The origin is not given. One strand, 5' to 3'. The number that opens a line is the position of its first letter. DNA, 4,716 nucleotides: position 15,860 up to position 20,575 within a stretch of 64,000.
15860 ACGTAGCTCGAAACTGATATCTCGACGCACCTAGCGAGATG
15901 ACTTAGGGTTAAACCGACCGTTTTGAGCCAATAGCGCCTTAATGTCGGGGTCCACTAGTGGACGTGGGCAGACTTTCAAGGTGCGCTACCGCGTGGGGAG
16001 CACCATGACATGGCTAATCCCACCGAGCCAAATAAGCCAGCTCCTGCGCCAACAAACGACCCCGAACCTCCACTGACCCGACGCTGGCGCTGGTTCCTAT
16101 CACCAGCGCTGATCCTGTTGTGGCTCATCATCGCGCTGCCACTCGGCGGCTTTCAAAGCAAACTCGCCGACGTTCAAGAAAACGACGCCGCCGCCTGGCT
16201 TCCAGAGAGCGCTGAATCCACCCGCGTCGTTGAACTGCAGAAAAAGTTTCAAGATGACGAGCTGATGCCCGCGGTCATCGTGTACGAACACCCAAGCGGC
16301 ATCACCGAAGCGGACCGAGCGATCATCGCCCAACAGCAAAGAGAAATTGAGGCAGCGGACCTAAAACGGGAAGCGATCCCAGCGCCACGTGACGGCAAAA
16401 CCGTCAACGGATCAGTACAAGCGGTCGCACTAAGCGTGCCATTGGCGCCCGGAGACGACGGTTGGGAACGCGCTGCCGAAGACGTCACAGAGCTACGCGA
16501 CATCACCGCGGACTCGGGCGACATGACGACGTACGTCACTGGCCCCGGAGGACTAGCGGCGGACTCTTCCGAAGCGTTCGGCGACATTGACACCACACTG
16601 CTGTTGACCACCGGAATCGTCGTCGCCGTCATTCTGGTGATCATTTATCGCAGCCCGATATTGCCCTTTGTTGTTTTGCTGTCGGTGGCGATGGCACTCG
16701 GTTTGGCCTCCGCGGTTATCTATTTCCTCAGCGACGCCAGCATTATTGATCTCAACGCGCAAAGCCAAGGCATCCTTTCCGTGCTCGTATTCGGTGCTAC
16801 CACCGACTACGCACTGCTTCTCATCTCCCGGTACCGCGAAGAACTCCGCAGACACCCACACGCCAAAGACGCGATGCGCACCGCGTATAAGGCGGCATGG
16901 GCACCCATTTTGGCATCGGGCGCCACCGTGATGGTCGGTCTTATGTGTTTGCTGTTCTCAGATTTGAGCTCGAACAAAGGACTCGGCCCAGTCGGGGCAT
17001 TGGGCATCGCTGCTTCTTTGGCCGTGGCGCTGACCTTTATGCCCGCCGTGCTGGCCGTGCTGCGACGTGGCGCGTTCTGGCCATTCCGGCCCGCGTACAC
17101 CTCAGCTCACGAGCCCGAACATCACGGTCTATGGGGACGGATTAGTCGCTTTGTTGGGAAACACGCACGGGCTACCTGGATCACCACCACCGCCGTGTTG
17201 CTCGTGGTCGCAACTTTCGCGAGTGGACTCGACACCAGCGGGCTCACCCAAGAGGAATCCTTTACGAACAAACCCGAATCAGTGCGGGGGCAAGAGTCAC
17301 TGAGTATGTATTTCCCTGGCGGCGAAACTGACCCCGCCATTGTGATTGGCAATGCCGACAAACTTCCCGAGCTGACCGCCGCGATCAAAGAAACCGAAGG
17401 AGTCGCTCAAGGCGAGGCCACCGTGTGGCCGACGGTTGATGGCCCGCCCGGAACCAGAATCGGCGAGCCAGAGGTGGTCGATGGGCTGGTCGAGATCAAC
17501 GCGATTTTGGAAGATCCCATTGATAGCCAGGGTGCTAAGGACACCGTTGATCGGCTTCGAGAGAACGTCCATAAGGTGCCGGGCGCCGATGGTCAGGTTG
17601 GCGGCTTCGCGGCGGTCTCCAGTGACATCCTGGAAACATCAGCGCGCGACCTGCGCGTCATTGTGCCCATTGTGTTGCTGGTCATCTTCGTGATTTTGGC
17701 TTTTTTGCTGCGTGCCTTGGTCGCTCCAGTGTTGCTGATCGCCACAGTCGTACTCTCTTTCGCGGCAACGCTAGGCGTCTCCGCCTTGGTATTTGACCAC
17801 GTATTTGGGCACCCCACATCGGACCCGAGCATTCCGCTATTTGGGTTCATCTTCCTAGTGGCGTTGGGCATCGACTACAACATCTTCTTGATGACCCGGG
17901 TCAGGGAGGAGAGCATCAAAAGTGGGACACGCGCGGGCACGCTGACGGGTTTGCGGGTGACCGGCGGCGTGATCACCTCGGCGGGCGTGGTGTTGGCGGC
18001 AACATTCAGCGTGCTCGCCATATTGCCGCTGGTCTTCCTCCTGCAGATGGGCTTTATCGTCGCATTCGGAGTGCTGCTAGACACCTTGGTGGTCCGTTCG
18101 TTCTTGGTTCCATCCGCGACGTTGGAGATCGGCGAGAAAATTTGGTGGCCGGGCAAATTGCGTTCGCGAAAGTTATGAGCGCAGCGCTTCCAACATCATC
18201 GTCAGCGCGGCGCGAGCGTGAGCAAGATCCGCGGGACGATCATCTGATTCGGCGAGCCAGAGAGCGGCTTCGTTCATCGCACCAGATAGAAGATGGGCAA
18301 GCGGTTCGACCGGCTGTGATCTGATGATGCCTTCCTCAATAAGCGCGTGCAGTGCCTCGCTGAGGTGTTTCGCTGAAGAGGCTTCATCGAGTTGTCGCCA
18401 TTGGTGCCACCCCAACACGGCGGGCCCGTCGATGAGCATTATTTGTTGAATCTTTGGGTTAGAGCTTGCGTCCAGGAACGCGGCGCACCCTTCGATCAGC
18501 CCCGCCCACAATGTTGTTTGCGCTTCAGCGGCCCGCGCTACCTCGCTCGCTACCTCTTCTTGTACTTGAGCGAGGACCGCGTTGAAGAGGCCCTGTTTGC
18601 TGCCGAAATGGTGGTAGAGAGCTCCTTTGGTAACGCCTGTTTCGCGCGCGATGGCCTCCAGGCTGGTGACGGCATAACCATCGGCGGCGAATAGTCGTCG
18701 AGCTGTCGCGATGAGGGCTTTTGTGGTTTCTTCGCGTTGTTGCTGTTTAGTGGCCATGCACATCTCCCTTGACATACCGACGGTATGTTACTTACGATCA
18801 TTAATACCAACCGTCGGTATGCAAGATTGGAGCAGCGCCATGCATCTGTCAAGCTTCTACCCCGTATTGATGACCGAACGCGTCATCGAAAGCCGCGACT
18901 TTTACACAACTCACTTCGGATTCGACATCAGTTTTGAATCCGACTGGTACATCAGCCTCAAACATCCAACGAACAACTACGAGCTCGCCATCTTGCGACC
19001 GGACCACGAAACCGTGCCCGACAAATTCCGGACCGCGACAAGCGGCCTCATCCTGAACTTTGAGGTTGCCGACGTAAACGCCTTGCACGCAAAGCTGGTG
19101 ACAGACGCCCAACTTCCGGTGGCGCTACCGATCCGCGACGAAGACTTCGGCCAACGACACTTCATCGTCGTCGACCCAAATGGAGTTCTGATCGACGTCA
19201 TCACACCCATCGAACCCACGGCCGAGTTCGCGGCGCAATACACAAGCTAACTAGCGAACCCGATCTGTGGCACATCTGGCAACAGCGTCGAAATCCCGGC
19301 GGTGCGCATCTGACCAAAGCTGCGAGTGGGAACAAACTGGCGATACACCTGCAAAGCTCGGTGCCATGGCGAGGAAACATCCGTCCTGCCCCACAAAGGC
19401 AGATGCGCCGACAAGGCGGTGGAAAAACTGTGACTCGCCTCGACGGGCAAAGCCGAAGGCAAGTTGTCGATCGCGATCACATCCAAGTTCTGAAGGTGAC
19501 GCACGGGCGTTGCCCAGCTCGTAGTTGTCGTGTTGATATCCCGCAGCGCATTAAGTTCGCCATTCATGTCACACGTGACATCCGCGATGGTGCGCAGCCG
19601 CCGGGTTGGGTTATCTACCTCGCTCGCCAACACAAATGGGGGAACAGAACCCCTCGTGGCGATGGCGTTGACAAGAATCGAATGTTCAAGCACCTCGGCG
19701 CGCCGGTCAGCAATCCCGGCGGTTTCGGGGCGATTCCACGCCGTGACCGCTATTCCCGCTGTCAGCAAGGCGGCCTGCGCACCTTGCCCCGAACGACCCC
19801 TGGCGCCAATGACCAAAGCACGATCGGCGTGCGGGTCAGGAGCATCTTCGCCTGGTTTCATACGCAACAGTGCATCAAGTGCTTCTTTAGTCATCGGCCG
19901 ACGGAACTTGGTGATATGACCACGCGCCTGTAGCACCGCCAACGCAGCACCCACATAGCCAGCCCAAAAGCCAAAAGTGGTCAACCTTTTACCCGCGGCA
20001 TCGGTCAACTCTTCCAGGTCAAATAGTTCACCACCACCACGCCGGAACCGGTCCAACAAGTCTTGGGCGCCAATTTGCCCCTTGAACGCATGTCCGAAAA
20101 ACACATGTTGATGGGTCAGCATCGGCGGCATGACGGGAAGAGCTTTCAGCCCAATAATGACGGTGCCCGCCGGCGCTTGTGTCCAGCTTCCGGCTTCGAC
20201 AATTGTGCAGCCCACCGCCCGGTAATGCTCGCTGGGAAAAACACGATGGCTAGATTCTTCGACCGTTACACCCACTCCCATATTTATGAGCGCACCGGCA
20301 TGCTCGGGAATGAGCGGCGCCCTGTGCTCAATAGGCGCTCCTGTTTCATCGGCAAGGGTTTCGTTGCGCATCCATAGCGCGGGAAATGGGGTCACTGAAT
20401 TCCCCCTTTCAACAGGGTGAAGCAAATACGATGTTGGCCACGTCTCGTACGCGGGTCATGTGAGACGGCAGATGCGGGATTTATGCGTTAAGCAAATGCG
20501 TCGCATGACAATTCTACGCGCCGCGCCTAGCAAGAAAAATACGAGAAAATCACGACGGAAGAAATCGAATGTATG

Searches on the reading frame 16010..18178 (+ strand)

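Call 9: search_protein_families(library=pfam, proteins=[window:16010-18178:+])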
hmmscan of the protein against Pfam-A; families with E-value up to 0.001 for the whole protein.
window:16010-18178:+ (722 aa): 2 families
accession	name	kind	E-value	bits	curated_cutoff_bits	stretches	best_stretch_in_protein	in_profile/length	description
PF03176.21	MMPL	-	5.5e-110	367.9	20.5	2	63-384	2-328/333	MMPL family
PF00873.25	ACR_tran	-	2e-06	26.3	28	0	180-350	851-1019/1021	AcrB/AcrD/AcrF family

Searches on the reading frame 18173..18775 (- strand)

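Call 9: search_protein_families(library=pfam, proteins=[window:18173-18775:-])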
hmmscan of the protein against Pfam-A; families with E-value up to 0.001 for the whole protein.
window:18173-18775:- (200 aa): 2 families
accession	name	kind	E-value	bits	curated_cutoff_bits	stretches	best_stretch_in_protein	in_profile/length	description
PF21351.2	TetR_C_41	-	2.2e-36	124.9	27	1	90-198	1-108/108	Tetracyclin repressor-like, C-terminal domain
PF00440.29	TetR_N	-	6.3e-19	67.9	24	1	21-67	1-47/47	Bacterial regulatory proteins, tetR family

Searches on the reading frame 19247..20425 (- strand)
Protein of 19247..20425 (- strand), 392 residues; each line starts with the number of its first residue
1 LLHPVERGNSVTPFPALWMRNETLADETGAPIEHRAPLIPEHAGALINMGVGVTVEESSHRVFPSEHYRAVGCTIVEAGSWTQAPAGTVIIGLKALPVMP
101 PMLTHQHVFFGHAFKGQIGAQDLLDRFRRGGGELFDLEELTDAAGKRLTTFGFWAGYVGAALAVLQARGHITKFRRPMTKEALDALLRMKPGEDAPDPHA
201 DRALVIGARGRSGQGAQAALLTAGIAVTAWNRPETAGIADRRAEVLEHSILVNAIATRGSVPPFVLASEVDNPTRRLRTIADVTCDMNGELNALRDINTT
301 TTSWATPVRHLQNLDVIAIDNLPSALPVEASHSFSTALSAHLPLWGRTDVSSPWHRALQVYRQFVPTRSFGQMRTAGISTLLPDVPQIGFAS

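Call 9: search_protein_families(library=pfam, proteins=[window:19247-20425:-])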
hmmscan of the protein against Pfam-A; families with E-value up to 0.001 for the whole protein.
window:19247-20425:- (392 aa): 1 family
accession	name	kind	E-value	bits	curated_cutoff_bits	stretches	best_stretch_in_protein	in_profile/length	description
PF05222.21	AlaDh_PNT_N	-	3.5e-17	63.3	30.4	1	30-157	7-135/136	Alanine dehydrogenase/PNT, N-terminal domain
